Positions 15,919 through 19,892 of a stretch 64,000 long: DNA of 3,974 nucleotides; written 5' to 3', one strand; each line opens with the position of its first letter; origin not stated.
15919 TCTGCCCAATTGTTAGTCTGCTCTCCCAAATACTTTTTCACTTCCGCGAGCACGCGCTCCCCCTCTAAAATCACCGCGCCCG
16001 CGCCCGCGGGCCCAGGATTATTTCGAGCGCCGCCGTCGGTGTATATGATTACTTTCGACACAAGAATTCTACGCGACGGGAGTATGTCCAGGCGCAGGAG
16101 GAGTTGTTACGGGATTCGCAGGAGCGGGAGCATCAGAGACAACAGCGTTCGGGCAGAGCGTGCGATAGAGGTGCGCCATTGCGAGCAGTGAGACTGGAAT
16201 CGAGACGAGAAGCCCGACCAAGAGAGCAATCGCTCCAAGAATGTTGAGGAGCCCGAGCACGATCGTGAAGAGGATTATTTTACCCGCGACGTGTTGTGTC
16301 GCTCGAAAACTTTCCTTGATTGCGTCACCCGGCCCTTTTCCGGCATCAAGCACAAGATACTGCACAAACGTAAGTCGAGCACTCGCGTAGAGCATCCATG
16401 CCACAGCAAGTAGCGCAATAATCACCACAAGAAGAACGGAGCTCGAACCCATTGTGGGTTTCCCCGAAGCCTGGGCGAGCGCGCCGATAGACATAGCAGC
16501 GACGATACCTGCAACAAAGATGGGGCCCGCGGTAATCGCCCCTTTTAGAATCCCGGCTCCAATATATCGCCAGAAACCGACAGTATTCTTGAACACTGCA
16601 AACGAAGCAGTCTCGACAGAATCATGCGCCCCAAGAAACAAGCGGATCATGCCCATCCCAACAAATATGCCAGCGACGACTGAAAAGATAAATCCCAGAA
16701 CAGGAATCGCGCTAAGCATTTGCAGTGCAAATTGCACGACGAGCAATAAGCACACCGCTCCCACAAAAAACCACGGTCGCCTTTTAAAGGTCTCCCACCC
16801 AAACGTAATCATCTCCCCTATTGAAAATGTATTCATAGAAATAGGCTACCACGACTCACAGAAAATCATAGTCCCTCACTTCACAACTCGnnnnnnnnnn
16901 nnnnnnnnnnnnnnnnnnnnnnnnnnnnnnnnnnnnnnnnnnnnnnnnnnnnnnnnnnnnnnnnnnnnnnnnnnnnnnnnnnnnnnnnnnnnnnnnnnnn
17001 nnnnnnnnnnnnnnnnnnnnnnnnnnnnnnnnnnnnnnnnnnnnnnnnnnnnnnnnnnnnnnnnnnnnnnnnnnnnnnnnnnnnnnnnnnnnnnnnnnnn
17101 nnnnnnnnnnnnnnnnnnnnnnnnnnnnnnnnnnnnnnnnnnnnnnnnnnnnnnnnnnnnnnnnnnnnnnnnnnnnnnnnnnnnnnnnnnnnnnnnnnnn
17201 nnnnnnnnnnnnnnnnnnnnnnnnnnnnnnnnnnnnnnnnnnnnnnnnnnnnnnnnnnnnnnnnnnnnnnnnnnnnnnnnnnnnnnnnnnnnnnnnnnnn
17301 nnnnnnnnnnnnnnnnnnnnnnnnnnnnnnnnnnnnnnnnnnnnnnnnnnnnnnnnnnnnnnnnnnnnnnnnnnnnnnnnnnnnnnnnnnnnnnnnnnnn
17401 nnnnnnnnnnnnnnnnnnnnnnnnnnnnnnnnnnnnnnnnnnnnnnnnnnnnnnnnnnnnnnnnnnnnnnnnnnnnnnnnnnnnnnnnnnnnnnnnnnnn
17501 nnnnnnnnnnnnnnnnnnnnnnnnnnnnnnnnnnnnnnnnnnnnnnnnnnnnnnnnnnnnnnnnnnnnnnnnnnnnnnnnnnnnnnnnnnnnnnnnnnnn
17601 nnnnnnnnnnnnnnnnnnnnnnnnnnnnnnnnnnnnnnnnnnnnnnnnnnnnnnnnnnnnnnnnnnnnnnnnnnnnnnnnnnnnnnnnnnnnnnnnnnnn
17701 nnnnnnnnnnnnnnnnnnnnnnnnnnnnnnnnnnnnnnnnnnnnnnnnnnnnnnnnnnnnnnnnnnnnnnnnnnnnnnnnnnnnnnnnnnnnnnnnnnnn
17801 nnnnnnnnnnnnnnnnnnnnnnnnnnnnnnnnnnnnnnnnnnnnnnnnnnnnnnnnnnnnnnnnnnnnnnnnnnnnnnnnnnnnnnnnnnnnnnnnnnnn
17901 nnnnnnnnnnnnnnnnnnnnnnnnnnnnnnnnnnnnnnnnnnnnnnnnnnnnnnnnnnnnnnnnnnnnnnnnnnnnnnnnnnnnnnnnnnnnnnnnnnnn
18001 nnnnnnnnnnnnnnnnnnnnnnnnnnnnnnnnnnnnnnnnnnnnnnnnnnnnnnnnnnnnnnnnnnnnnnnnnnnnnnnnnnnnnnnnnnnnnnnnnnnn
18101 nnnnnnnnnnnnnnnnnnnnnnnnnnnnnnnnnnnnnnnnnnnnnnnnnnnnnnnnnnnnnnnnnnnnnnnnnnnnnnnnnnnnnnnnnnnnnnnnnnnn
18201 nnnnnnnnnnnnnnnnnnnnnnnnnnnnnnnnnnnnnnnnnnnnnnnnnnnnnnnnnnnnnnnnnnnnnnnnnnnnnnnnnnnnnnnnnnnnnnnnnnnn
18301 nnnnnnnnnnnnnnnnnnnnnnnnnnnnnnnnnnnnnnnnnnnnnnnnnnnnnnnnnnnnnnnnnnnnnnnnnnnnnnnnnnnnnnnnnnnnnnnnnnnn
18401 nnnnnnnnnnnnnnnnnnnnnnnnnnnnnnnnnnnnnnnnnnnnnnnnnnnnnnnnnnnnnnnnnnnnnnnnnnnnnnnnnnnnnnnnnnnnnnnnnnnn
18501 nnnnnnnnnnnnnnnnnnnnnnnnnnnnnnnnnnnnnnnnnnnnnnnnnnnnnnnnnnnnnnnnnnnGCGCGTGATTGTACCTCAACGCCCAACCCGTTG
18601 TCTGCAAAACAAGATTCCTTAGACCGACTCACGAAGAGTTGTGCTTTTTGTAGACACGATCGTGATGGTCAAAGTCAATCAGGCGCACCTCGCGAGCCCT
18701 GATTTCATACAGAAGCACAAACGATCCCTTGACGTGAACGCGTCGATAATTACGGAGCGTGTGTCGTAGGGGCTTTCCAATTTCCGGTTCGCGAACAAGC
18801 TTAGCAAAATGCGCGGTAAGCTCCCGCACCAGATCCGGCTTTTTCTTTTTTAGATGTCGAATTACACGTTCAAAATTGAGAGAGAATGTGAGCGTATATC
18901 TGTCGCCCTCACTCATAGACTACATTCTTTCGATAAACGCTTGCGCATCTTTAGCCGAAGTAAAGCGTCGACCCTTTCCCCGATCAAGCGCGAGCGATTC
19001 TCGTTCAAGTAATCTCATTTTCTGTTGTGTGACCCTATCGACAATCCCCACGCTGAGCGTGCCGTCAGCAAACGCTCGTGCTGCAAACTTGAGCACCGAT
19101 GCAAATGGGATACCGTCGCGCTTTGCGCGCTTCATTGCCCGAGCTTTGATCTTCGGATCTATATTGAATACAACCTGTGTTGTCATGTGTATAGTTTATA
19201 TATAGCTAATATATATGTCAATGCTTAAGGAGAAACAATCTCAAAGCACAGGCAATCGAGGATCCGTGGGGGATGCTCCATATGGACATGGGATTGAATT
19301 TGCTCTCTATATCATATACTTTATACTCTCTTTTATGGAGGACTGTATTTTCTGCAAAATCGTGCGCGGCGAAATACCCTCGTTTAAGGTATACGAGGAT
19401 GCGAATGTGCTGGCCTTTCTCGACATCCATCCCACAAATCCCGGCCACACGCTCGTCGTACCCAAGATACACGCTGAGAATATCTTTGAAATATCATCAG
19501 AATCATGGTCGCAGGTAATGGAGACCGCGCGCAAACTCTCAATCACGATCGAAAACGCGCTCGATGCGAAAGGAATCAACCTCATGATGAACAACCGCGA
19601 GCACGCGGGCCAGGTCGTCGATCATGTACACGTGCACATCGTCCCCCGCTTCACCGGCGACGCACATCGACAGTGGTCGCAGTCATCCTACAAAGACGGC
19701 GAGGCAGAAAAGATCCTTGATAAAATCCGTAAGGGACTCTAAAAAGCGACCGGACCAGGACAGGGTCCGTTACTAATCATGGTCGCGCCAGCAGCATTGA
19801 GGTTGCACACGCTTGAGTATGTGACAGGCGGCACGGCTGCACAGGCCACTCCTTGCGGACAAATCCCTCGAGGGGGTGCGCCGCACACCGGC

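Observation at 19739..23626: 1295-aa secreted mosaic protein with three Kazal-like protease-inhibitor domains, PKD/LamG modules and a peptidoglycan-binding domain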

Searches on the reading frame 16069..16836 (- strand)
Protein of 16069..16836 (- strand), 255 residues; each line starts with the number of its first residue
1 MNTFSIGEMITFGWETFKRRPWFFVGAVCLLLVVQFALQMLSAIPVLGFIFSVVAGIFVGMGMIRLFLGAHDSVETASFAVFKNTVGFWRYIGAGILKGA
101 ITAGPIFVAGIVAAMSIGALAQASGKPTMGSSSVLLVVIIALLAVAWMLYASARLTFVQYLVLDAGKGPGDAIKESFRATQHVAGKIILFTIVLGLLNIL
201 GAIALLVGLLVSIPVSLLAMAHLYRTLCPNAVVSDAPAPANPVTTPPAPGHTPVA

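Call 17: search_protein_families(library=pfam, proteins=[window:16069-16836:-], max_evalue=0.001)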
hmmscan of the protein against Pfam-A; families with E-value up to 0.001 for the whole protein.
window:16069-16836:- (255 aa): 1 family
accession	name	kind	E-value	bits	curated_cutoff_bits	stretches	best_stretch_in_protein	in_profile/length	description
PF10110.14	GPDPase_memb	-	0.00034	19.9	29.6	1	136-211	163-238/321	Membrane domain of glycerophosphoryl diester phosphodiesterase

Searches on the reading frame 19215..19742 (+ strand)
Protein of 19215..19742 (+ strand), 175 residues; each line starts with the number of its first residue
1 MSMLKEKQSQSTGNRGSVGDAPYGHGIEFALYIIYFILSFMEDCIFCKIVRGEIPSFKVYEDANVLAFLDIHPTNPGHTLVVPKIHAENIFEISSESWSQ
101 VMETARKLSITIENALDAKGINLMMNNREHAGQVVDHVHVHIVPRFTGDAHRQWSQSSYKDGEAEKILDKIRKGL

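Call 17: search_protein_families(library=pfam, proteins=[window:19215-19742:+], max_evalue=0.001)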
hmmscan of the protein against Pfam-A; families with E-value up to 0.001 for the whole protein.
window:19215-19742:+ (175 aa): 2 families
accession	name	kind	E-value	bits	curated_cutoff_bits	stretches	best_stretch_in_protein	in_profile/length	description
PF01230.28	HIT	-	2.2e-28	99.2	21.5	1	51-147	1-97/98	HIT domain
PF11969.13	DcpS_C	-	7.1e-15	55.9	24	1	44-144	2-101/114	Scavenger mRNA decapping enzyme C-term binding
